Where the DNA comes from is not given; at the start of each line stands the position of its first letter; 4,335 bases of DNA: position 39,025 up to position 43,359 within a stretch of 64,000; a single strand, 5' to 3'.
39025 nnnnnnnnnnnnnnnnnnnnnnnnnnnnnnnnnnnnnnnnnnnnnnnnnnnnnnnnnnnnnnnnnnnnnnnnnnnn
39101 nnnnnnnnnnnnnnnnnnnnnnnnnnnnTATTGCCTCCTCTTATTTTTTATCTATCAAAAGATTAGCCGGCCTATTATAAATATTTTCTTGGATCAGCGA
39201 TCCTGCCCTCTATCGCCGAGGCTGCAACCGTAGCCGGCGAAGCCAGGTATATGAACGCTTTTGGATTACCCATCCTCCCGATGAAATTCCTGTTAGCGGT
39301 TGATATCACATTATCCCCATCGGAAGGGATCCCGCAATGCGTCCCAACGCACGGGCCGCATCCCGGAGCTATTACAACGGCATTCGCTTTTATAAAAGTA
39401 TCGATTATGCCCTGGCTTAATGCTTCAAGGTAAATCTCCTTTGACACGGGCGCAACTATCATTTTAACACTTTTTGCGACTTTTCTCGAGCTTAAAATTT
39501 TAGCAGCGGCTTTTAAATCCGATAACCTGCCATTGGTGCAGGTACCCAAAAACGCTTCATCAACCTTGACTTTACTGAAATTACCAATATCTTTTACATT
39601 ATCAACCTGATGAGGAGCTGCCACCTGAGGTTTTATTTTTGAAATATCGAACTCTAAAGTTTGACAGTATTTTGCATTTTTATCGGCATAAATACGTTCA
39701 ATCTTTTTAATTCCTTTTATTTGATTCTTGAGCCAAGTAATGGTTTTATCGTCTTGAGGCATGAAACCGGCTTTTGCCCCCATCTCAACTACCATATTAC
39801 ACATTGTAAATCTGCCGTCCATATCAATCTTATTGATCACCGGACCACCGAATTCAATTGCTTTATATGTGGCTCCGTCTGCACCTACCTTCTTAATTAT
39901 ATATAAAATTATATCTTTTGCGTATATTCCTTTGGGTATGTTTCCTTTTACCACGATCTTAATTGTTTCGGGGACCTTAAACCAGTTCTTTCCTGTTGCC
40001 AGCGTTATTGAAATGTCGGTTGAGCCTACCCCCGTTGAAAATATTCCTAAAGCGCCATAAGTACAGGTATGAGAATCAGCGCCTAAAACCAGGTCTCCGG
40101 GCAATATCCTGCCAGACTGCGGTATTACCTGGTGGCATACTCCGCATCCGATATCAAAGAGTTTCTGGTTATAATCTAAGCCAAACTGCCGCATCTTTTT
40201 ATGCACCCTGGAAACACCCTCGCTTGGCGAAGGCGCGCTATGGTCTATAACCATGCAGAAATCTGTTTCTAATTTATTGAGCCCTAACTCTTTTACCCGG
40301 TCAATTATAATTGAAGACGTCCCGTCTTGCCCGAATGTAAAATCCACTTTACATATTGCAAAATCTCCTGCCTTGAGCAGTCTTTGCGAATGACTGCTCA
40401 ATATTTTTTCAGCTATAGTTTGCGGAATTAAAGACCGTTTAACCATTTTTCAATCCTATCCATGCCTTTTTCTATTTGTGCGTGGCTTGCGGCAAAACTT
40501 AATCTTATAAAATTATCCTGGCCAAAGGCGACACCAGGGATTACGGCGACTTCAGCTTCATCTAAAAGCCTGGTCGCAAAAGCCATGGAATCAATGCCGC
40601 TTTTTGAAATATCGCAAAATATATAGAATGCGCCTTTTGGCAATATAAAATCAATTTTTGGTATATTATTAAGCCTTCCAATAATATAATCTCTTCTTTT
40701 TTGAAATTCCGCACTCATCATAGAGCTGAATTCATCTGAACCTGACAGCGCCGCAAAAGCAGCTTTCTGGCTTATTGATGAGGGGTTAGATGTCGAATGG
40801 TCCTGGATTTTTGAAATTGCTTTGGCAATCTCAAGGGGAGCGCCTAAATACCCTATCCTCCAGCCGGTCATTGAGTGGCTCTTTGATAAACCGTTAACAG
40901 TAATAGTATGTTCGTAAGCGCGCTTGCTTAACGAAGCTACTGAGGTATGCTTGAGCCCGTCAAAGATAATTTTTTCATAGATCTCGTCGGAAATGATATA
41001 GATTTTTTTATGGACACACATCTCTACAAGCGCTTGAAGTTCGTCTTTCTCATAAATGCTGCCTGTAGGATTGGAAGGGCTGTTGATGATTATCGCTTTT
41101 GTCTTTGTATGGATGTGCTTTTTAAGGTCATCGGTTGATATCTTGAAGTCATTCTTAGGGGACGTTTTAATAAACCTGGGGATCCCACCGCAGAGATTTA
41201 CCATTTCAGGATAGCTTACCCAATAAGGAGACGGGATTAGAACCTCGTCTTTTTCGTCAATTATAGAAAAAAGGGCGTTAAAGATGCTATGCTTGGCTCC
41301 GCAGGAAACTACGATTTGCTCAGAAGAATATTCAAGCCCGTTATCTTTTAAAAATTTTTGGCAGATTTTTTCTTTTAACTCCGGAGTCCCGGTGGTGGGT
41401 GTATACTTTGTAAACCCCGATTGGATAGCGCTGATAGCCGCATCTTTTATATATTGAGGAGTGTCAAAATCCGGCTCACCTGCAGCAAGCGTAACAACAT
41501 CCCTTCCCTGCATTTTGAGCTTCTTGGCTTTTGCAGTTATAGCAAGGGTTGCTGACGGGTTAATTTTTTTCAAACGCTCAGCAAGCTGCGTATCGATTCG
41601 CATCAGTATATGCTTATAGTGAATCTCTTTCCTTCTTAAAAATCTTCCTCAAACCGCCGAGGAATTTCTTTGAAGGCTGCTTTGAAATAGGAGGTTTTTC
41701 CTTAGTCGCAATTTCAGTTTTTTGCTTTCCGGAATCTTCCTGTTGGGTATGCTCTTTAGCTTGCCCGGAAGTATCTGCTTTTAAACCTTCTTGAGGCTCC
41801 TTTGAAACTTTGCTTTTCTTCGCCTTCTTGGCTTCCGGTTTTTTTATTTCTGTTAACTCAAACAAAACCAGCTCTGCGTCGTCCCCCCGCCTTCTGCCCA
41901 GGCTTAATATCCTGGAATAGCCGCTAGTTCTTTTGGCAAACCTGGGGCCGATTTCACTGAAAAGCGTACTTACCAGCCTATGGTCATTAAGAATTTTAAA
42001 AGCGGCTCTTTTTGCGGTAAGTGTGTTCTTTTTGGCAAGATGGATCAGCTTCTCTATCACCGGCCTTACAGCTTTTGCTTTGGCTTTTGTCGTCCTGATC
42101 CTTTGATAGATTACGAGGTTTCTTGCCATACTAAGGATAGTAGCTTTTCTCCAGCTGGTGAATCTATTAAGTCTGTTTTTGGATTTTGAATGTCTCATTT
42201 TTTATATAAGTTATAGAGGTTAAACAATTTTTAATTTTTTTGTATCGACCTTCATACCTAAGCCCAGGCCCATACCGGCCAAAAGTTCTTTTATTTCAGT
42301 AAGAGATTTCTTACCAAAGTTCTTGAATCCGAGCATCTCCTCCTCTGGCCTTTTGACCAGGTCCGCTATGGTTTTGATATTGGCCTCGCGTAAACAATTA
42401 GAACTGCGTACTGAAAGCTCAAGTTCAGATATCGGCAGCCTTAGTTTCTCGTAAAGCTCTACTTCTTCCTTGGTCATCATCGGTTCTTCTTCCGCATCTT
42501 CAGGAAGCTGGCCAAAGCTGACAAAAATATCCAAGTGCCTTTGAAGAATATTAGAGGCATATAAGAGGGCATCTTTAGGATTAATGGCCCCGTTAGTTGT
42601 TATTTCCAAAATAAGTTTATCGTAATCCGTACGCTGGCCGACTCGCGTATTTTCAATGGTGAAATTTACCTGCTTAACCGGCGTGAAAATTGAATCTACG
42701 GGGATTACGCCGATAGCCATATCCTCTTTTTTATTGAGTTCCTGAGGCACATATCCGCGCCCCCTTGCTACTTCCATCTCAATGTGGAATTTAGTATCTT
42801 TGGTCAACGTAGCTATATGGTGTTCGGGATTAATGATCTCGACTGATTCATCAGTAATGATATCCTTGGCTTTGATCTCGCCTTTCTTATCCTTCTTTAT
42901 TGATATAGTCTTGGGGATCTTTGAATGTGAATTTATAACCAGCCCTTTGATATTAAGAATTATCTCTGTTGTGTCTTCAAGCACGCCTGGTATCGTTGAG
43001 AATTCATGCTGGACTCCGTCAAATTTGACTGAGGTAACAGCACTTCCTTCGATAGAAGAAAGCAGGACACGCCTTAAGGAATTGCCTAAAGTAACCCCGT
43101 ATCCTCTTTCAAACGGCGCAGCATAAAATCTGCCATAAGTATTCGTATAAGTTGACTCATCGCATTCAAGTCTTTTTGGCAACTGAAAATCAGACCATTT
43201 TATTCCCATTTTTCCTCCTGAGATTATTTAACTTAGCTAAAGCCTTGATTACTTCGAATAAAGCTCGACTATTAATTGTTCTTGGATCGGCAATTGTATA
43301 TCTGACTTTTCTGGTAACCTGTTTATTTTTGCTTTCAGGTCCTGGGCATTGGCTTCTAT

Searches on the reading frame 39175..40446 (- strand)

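Call 75: search_protein_families(library=pfam, proteins=[window:39175-40446:-], max_evalue=0.00001)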
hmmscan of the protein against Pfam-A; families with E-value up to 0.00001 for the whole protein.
window:39175-40446:- (423 aa): 1 family
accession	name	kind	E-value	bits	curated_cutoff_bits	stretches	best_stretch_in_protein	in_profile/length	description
PF00330.25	Aconitase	-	3.2e-96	323.5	28.7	1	13-414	1-463/463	Aconitase family (aconitate hydratase)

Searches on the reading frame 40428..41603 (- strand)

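Call 75: search_protein_families(library=pfam, proteins=[window:40428-41603:-], max_evalue=0.00001)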
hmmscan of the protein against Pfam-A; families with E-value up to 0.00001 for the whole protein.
window:40428-41603:- (391 aa): 2 families
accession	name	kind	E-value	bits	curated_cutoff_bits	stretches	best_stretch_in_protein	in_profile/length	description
PF00155.27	Aminotran_1_2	-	3.3e-79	267.1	19.7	1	35-384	2-361/361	Aminotransferase class I and II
PF01041.23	DegT_DnrJ_EryC1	-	4.1e-07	30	19.8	1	114-206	60-145/360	DegT/DnrJ/EryC1/StrS aminotransferase family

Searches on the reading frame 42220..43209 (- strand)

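Call 75: search_protein_families(library=pfam, proteins=[window:42220-43209:-], max_evalue=0.00001)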
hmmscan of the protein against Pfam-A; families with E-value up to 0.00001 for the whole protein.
window:42220-43209:- (329 aa): 3 families
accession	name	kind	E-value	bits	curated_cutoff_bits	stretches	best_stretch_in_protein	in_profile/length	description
PF01000.31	RNA_pol_A_bac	-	2e-35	122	33.9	1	61-176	1-119/119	RNA polymerase Rpb3/RpoA insert domain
PF03118.21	RNA_pol_A_CTD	-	1.6e-25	89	23.8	1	248-311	3-66/67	Bacterial RNA polymerase, alpha chain C terminal domain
PF01193.29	RNA_pol_L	-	5.5e-25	87.3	24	1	32-226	2-74/74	RNA polymerase Rpb3/Rpb11 dimerisation domain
